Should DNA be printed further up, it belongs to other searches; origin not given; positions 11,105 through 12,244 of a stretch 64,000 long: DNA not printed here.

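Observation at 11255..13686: Candidate undescribed pathway: CADD-like diiron enzyme without self-sacrifice residues, paired with an acyl-CoA ligase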

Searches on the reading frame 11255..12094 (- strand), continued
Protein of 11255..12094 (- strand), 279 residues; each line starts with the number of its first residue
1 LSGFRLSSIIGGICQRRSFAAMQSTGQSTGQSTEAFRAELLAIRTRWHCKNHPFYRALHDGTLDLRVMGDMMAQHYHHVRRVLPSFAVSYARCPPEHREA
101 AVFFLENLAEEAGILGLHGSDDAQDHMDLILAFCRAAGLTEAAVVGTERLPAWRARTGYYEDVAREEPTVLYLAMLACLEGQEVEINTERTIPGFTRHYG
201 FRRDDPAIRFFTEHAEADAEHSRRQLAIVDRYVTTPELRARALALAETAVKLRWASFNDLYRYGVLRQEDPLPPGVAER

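Call 39: fold_search(model_id=the predicted structure, library=pdb)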
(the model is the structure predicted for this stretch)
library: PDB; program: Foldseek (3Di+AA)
matches with E <= 10: 697; with E <= 0.001: 93
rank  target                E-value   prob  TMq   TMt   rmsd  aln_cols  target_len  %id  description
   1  8vag_A                7.3e-10  1.00  0.76  0.90   2.3       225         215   23  Crystal structure of MnII/MnII CtCADD from Chlamydia trachomatis (released 2024-11-06)
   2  8va9_A                2.8e-09  1.00  0.76  0.91   2.3       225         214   23  Crystal structure of FeII/MnII CtCADD from Chlamydia trachomatis (released 2024-11-06)
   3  1rcw_A                4.7e-09  1.00  0.76  0.91   2.3       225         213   23  Crystal structure of CT610 from Chlamydia trachomatis (released 2004-05-04)
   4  1rcw_B                7.2e-09  1.00  0.76  0.91   2.3       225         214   23  Crystal structure of CT610 from Chlamydia trachomatis (released 2004-05-04)
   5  3hlx_A                9.3e-08  1.00  0.79  0.80   3.0       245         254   18  Crystal Structure of PqqC Active Site Mutant Y175F in Complex with PQQ (released 2010-05-12)
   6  5vrc_A                9.7e-08  1.00  0.69  0.77   5.2       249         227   20  Crystal structure for Methylobacterium extorquens PqqC (truncation of natural CD fusion) (released 2018-05-16)
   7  1otw_A                1.4e-07  1.00  0.78  0.79   3.2       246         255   17  Crystal structure of PqqC in complex with PQQ and a putative H2O2 (released 2004-05-11)
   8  5vrc_B                3.5e-07  1.00  0.66  0.74   6.0       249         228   20  Crystal structure for Methylobacterium extorquens PqqC (truncation of natural CD fusion) (released 2018-05-16)
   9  1otw_B                4.1e-07  1.00  0.78  0.80   3.2       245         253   18  Crystal structure of PqqC in complex with PQQ and a putative H2O2 (released 2004-05-11)
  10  5vrc_D                8.1e-07  1.00  0.67  0.77   5.4       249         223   20  Crystal structure for Methylobacterium extorquens PqqC (truncation of natural CD fusion) (released 2018-05-16)
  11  5vrd_A                1.4e-06  1.00  0.64  0.78   4.2       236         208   21  Crystal structure for Methylobacterium extorquens PqqCD (natural fusion) (released 2018-05-16)
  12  3hml_A                1.5e-06  1.00  0.69  0.75   4.2       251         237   17  Crystal Structure of PqqC Active Site Mutant H154S in Complex with PQQ (released 2010-05-12)
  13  1otv_A                2.0e-06  1.00  0.74  0.75   5.9       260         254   17  PqqC, Pyrroloquinolinquinone Synthase C (released 2004-05-11)
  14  5vrc_C                2.3e-06  1.00  0.65  0.73   6.0       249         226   20  Crystal structure for Methylobacterium extorquens PqqC (truncation of natural CD fusion) (released 2018-05-16)
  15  4lqx_A                2.6e-06  1.00  0.70  0.60   4.4       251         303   17  Crystal structure of a TENA/THI-4 domain-containing protein (SSO2700) from Sulfolobus solfataricus P2 at 2.34 A resolu (released 2013-09-04)
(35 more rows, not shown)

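Call 44: search_protein_families(library=ncbifam, proteins=[L009:6411-7862:-, L045:8781-10184:-, L075:8742-10172:-, L075:10209-11291:-, L075:11291-12832:-, L075:12839-13279:-, L075:13296-14477:-, L075:14505-15350:-, L075:5788-7110:+, L064:8745-10370:+], max_evalue=0.00001)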
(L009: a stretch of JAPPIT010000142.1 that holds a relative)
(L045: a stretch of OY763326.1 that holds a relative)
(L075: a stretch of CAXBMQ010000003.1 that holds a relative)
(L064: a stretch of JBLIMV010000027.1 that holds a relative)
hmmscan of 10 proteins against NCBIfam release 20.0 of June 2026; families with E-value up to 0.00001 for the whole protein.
L009:6411-7862:- (483 aa): 7 families
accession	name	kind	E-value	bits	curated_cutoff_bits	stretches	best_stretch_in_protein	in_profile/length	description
TIGR00148.1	TIGR00148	subfamily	3.2e-85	286.4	244.85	1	6-444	1-437/438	UbiD family decarboxylase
NF041204.1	VdcC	exception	4e-80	269.5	650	1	3-444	1-437/467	non-oxidative hydroxyarylic acid decarboxylases subunit C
TIGR03701.1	mena_SCO4490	equivalog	1.4e-68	231.6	495.9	1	101-420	107-423/433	menaquinone biosynthesis decarboxylase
NF008175.0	PRK10922.1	equivalog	6.8e-56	189.8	788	1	107-447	126-460/497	4-hydroxy-3-polyprenylbenzoate decarboxylase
TIGR02723.1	phenyl_P_alpha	equivalog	9.1e-49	166.4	564.6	1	19-422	23-425/485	phenylphosphate carboxylase subunit alpha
TIGR02724.1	phenyl_P_beta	equivalog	6e-48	163.4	468.95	1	19-443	16-440/472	phenylphosphate carboxylase subunit beta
NF041219.1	BagN_FevL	exception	7.3e-43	146.8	1000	1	2-295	16-320/502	bagremycin/ferroverdin biosynthesis UbiD family decarboxylase BagN/FevL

L045:8781-10184:- (467 aa): 7 families
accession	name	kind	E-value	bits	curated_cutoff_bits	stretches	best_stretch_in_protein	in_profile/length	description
TIGR00148.1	TIGR00148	subfamily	9e-89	298.1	244.85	1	7-438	2-438/438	UbiD family decarboxylase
NF041204.1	VdcC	exception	1.9e-81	273.9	650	1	5-447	3-448/467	non-oxidative hydroxyarylic acid decarboxylases subunit C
TIGR03701.1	mena_SCO4490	equivalog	1.1e-57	195.8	495.9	1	102-416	113-426/433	menaquinone biosynthesis decarboxylase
NF008175.0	PRK10922.1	equivalog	1.8e-49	168.6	788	1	102-441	126-461/497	4-hydroxy-3-polyprenylbenzoate decarboxylase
NF041219.1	BagN_FevL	exception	3.6e-43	147.8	1000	1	76-456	98-491/502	bagremycin/ferroverdin biosynthesis UbiD family decarboxylase BagN/FevL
TIGR02723.1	phenyl_P_alpha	equivalog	8.9e-43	146.6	564.6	1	6-438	10-445/485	phenylphosphate carboxylase subunit alpha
TIGR02724.1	phenyl_P_beta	equivalog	1e-42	146.1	468.95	1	7-415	4-423/472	phenylphosphate carboxylase subunit beta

L075:8742-10172:- (476 aa): 7 families
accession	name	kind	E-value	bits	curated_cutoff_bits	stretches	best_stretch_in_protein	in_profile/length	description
TIGR00148.1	TIGR00148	subfamily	1.5e-91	307.3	244.85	1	16-447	2-438/438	UbiD family decarboxylase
NF041204.1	VdcC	exception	9.1e-83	278.2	650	1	14-456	3-447/467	non-oxidative hydroxyarylic acid decarboxylases subunit C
TIGR03701.1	mena_SCO4490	equivalog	2.5e-57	194.6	495.9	1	100-425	102-426/433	menaquinone biosynthesis decarboxylase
NF008175.0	PRK10922.1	equivalog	1.6e-52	178.6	788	2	98-445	113-456/497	4-hydroxy-3-polyprenylbenzoate decarboxylase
TIGR02723.1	phenyl_P_alpha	equivalog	2.2e-45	155.2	564.6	1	14-421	9-422/485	phenylphosphate carboxylase subunit alpha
TIGR02724.1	phenyl_P_beta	equivalog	4.6e-44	150.6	468.95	1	16-422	4-421/472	phenylphosphate carboxylase subunit beta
NF041219.1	BagN_FevL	exception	1.9e-42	145.4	1000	1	13-405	18-434/502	bagremycin/ferroverdin biosynthesis UbiD family decarboxylase BagN/FevL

L075:10209-11291:- (360 aa): 13 families
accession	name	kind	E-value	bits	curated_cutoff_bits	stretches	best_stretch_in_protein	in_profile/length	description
TIGR03203.1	pimD_small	equivalog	8.2e-41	140.3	652.7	1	5-355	4-375/378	pimeloyl-CoA dehydrogenase small subunit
NF050027.1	acylCoADhIpdE2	equivalog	4.2e-36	125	450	2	172-344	131-298/311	acyl-CoA dehydrogenase IpdE2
NF042972.1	AcrlCoAredClosAcrC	equivalog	1.5e-24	86.4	640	1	216-339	236-359/378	acryloyl-CoA reductase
NF053553.1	prodigi_MBC_PigA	equivalog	1.4e-22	80.4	500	2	227-329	250-352/381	prodigiosin MBC biosynthesis dehydrogenase PigA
NF045652.1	ProlPCPDhRedW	equivalog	1.8e-22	79.7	650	1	9-326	4-344/376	L-prolyl-[peptidyl-carrier protein] dehydrogenase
NF042439.1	SulpropCoADesulf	equivalog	1.4e-21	76.7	600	1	219-353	232-367/379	3-sulfinopropanoyl-CoA desulfinase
NF008997.0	PRK12341.1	equivalog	2.5e-21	76.2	537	1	222-329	242-349/382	acyl-CoA dehydrogenase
NF045552.1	GlutCoADH_Des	equivalog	5e-17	62.2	470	1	132-335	141-358/387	glutaryl-CoA dehydrogenase Acd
NF043006.1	CyhCrbnylCoADH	equivalog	6.3e-16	58.3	650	1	226-329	245-348/380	cyclohexane-1-carbonyl-CoA dehydrogenase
TIGR03207.1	cyc_hxne_CoA_dh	equivalog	1.6e-14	53.4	575.35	1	228-333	244-348/372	cyclohexanecarboxyl-CoA dehydrogenase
NF002885.1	PRK03354.1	equivalog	1.1e-13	51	540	1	232-329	249-346/378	crotonobetainyl-CoA dehydrogenase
NF058590.1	AcCoDHFadEBacil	equivalog_domain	8.8e-13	47.6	600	0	226-286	261-321/586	acyl-CoA dehydrogenase FadE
NF052270.1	Staph_DH_FadE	equivalog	1.6e-06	27.1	600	1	223-335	260-372/400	acyl-CoA dehydrogenase FadE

L075:11291-12832:- (513 aa): 107 families (the best 25 are shown)
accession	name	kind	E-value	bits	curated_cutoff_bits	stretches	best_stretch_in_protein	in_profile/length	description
NF004837.0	PRK06187.1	subfamily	7.7e-135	450.1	476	1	3-509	10-525/531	long-chain-fatty-acid--CoA ligase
NF006182.0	PRK08316.1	subfamily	6.8e-120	401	663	1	3-509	13-520/523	fatty acyl-CoA synthetase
NF005857.1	PRK07786.1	exception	6.2e-99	331.8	733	1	10-505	18-511/513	fatty-acid--CoA ligase FadD5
NF005307.0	PRK06839.1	equivalog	1.1e-93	314.5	748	1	11-505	12-492/496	o-succinylbenzoate--CoA ligase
NF052269.1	Staph_lig_FadD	equivalog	2.1e-93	313.3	650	1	23-507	24-494/499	long-chain-fatty-acid--CoA ligase FadD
NF005801.1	PRK07656.1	equivalog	3.1e-93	313.1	657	1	5-503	5-500/500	FadD3 family acyl-CoA ligase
NF005676.0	PRK07470.1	equivalog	4e-90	303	774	1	1-506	20-529/544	acyl-CoA synthetase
NF006020.0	PRK08162.1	subfamily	4.4e-90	302.6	677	1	7-509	25-541/545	acyl-CoA synthetase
NF009233.0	PRK12583.1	subfamily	1.2e-88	297.9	832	2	157-511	201-555/558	fatty acid CoA ligase family protein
NF006181.0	PRK08314.1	subfamily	2.4e-87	293.5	705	2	138-509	186-557/563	long-chain-fatty-acid--CoA ligase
NF005702.0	PRK07514.1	subfamily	3.2e-85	286.4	558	1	21-508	24-502/506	malonyl-CoA synthase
NF004808.0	PRK06155.1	equivalog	3.6e-85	286.2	722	1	3-507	23-523/542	ATP-dependent acyl-CoA ligase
TIGR03098.1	ligase_PEP_1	hypoth_equivalog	2.7e-83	280.2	592.35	1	3-504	2-516/517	acyl-CoA ligase (AMP-forming), exosortase A system-associated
NF009071.0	PRK12406.1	subfamily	5.3e-83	279.2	701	1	19-505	5-501/510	acyl-CoA synthetase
NF052580.1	Str24CoAsynCasG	equivalog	7.7e-83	278.7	750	1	3-501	43-545/548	steroid-24-oyl-CoA synthetase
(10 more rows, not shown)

L075:12839-13279:- (146 aa): 1 family
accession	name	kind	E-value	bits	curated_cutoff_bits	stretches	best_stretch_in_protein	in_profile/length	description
NF053627.1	BnzsclthlBbsAGT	equivalog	6.8e-07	29.4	250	1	58-116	64-119/145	benzoylsuccinyl-CoA thiolase subunit BbsA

L075:13296-14477:- (393 aa): 20 families
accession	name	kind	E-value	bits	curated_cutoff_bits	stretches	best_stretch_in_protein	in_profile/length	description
NF004811.0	PRK06158.1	subfamily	3.6e-69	233.6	421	1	11-375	10-367/384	acetyl-CoA acetyltransferase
NF005892.0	PRK07855.1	subfamily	1.7e-51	175.3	469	1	11-378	8-381/390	lipid-transfer protein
NF006010.0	PRK08142.1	subfamily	6.8e-50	169.9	462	1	18-386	14-381/388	thiolase domain-containing protein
NF004720.0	PRK06064.1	subfamily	8.5e-46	156.5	420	1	9-372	2-371/389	thiolase domain-containing protein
NF053570.1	AcCoTHIOL_METTL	equivalog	5.2e-34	117.7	600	1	10-375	3-370/385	acetyl-CoA acetyltransferase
NF005704.0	PRK07516.1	subfamily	6.8e-28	97.7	412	1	9-375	2-374/389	thiolase domain-containing protein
NF009228.0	PRK12578.1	subfamily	7.1e-28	97.3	485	1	10-368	4-366/387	thiolase domain-containing protein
NF004721.0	PRK06065.1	equivalog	2.6e-27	95.7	455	1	5-366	6-370/393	thiolase domain-containing protein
NF004715.0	PRK06059.1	equivalog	1e-26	93.8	424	1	30-380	24-392/399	lipid-transfer protein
NF053628.1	BnzsclthlBbsBGT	equivalog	3.4e-26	92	750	1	99-376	93-372/389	benzoylsuccinyl-CoA thiolase subunit BbsB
NF004810.0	PRK06157.1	equivalog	3.7e-26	92.2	403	1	9-379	7-386/400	acetyl-CoA acetyltransferase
NF006102.0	PRK08256.1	subfamily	2.6e-21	76.2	436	1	146-376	149-381/394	lipid-transfer protein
NF006180.0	PRK08313.1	subfamily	2.2e-20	72.9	514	1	9-372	4-368/389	thiolase domain-containing protein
NF004982.0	PRK06365.1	equivalog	3.5e-20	72.5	695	2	9-237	16-246/430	thiolase domain-containing protein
NF004936.0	PRK06289.1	equivalog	5.4e-18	65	375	1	145-375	150-390/405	acetyl-CoA acetyltransferase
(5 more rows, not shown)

L075:14505-15350:- (281 aa): 72 families (the best 25 are shown)
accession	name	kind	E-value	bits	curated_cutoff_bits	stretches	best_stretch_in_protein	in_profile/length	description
NF051848.1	EnCoAHydtEchA19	equivalog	8.2e-64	215.6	400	1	26-281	5-258/258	enoyl-CoA hydratase EchA19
NF007239.0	PRK09674.1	equivalog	2.7e-60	204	371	1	21-281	4-257/257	2,3-dehydroadipyl-CoA hydratase PaaF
NF004517.0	PRK05862.1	equivalog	1.7e-58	198.2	396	1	19-279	2-255/257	enoyl-CoA hydratase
NF005802.0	PRK07657.1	equivalog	1.1e-57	195.6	363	1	29-281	12-260/260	enoyl-CoA hydratase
NF006100.0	PRK08252.1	subfamily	4.4e-57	193.6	282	1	21-281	3-254/254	crotonase/enoyl-CoA hydratase family protein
NF004475.0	PRK05809.1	subfamily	2.7e-56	191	394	1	23-280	6-259/260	short-chain-enoyl-CoA hydratase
NF006007.0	PRK08138.1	subfamily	5e-56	190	355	1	22-281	9-261/261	enoyl-CoA hydratase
NF042430.2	EnCoAhydt_DpgD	equivalog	3.8e-55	187.1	400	1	32-280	8-257/258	enoyl-CoA-hydratase DpgD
NF005864.0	PRK07799.1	equivalog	1.6e-52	178.3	316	1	22-280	9-265/266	crotonase/enoyl-CoA hydratase family protein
NF005803.0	PRK07658.1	equivalog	4.5e-49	167.2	313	1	34-281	15-257/257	enoyl-CoA hydratase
NF004781.0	PRK06127.1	subfamily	6.7e-49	166.9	291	1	19-281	9-269/269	enoyl-CoA hydratase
NF004634.0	PRK05980.1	equivalog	1.7e-48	165.3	375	1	21-279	3-261/263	crotonase/enoyl-CoA hydratase family protein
NF004857.0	PRK06210.1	equivalog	1.2e-45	156.1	341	1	22-280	9-274/275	enoyl-CoA hydratase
NF046063.1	oxepin_alt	equivalog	1.3e-45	155.9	300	1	26-277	5-254/254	oxepin-CoA hydrolase, alternative type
NF006566.0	PRK09076.1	subfamily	4.7e-44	150.9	286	1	33-279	17-258/260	enoyl-CoA hydratase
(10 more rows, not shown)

L075:5788-7110:+ (440 aa): 3 families
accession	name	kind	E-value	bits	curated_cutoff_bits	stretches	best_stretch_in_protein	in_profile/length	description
TIGR00786.1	dctM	subfamily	6.5e-88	295.2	268.45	1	22-435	2-405/405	TRAP transporter large permease subunit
NF011634.1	PRK15060.1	equivalog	8.9e-33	113.9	800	1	10-430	6-416/425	2,3-diketo-L-gulonate TRAP transporter large permease YiaN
TIGR02123.1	TRAP_fused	subfamily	1.2e-13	50.7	320.65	1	47-410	152-515/615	TRAP transporter fused permease subunit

L064:8745-10370:+ (541 aa): 0 families

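Call 45: find_related_loci(query=window:11255-12031:-, collection=metagenome_contigs, flank=7000)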
Query window:11255-12031:- (258 aa) in metagenome_contigs; peptide patterns used: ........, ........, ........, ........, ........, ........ (x = any residue, [..] = any of these).
177 stretches matched a pattern; 82 encode a relative of the query (tblastn E <= 1e-3); the best 80 are kept; 80 distinct loci.
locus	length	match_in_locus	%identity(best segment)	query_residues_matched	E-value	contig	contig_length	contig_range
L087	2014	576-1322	45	8-256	6e-71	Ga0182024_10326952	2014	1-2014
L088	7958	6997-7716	47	18-256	9e-68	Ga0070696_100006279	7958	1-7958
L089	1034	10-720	49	19-255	3e-72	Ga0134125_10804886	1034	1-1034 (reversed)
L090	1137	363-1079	48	18-256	2e-70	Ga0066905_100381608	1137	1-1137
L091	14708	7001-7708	47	18-252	2e-65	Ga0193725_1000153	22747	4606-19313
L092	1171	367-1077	48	18-254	5e-69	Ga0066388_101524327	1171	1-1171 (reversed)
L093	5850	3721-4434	47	18-255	9e-64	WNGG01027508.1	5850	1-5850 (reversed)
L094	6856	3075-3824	45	7-256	3e-63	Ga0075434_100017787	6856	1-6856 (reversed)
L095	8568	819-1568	45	6-255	2e-63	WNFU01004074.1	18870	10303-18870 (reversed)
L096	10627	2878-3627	45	6-255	2e-63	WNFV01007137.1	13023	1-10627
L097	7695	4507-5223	46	18-256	5e-63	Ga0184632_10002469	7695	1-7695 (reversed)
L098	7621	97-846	45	7-256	4e-63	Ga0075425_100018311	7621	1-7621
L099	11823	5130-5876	44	10-258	5e-63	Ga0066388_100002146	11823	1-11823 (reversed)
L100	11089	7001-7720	46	17-256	9e-63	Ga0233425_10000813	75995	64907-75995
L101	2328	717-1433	46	18-256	7e-64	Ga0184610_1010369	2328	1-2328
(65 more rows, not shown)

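Call 74: search_protein_families(library=pfam, proteins=[L069:8743-10533:-, L073:9786-11624:-, L049:8837-10456:-, L063:6091-7737:-, L069:6675-7904:-, L073:6673-7953:-, L059:5914-7554:+, L076:6495-8111:-, L069:10626-12419:+], max_evalue=0.00001)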
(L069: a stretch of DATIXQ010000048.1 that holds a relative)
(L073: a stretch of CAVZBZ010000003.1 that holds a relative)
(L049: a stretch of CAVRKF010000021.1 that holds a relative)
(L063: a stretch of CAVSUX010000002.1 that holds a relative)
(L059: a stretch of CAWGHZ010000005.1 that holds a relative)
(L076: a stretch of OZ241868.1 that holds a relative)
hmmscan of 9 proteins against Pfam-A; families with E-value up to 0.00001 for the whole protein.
L069:8743-10533:- (596 aa): 2 families
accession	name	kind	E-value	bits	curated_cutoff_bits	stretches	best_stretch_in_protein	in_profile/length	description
PF00501.34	AMP-binding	-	2e-82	277.5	29.9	1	13-425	1-384/384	AMP-binding enzyme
PF23562.2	AMP-binding_C_3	-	2.4e-08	34.8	20.8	1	463-594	3-122/124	AMP-binding enzyme C-terminal domain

L073:9786-11624:- (612 aa): 2 families
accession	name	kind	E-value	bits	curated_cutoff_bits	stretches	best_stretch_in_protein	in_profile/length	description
PF00501.34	AMP-binding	-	3.2e-84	283.4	29.9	1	29-441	1-384/384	AMP-binding enzyme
PF23562.2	AMP-binding_C_3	-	2e-07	31.8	20.8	1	479-610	3-122/124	AMP-binding enzyme C-terminal domain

L049:8837-10456:- (539 aa): 3 families
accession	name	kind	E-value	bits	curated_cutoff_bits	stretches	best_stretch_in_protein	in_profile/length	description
PF00732.25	GMC_oxred_N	-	5e-52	177.3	23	1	11-302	1-218/218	GMC oxidoreductase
PF05199.19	GMC_oxred_C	-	2.7e-39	135.3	24.6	1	393-526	1-139/139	GMC oxidoreductase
PF00890.30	FAD_binding_2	-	1.2e-07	31.7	20.4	0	12-45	1-33/414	FAD binding domain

L063:6091-7737:- (548 aa): 2 families
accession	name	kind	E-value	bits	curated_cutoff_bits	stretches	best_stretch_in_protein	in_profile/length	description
PF01494.25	FAD_binding_3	-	6e-70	236.6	22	1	14-356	1-346/349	FAD binding domain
PF21274.3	Rng_hyd_C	-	2e-13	51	27.5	1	448-543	3-103/107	Aromatic-ring hydroxylase, C-terminal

L069:6675-7904:- (409 aa): 3 families
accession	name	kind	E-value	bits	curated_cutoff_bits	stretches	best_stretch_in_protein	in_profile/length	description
PF13458.12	Peripla_BP_6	-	6.8e-32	111.9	31.7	1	52-392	6-339/343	Periplasmic binding protein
PF01094.35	ANF_receptor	-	6.4e-11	42.3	25.4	1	82-262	18-204/353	Receptor family ligand binding region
PF13433.12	Peripla_BP_5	-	5.8e-08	32.7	27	1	53-262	6-215/363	Periplasmic binding protein domain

L073:6673-7953:- (426 aa): 2 families
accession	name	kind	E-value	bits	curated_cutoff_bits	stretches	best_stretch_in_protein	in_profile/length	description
PF13458.12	Peripla_BP_6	-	4.3e-31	109.3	31.7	1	66-391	3-323/343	Periplasmic binding protein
PF01094.35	ANF_receptor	-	2.4e-10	40.4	25.4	1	91-278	9-203/353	Receptor family ligand binding region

L059:5914-7554:+ (546 aa): 2 families
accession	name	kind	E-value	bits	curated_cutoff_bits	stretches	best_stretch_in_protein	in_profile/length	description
PF00890.30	FAD_binding_2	-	3.2e-52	178.6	20.4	1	1-373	12-413/414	FAD binding domain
PF02910.25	Succ_DH_flav_C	-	2.3e-19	70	20.8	1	427-514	3-91/130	Fumarate reductase flavoprotein C-term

L076:6495-8111:- (538 aa): 1 family
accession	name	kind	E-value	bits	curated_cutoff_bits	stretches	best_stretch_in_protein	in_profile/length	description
PF07883.17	Cupin_2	-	8e-19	67.6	27.2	1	260-322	7-68/70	Cupin domain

L069:10626-12419:+ (597 aa): 2 families
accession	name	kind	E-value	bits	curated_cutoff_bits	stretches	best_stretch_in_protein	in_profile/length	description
PF01432.26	Peptidase_M3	-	7.6e-39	134.7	27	1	341-583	181-455/457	Peptidase family M3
PF08439.15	Peptidase_M3_N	-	4.3e-22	78.5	25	1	120-188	1-70/70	Oligopeptidase F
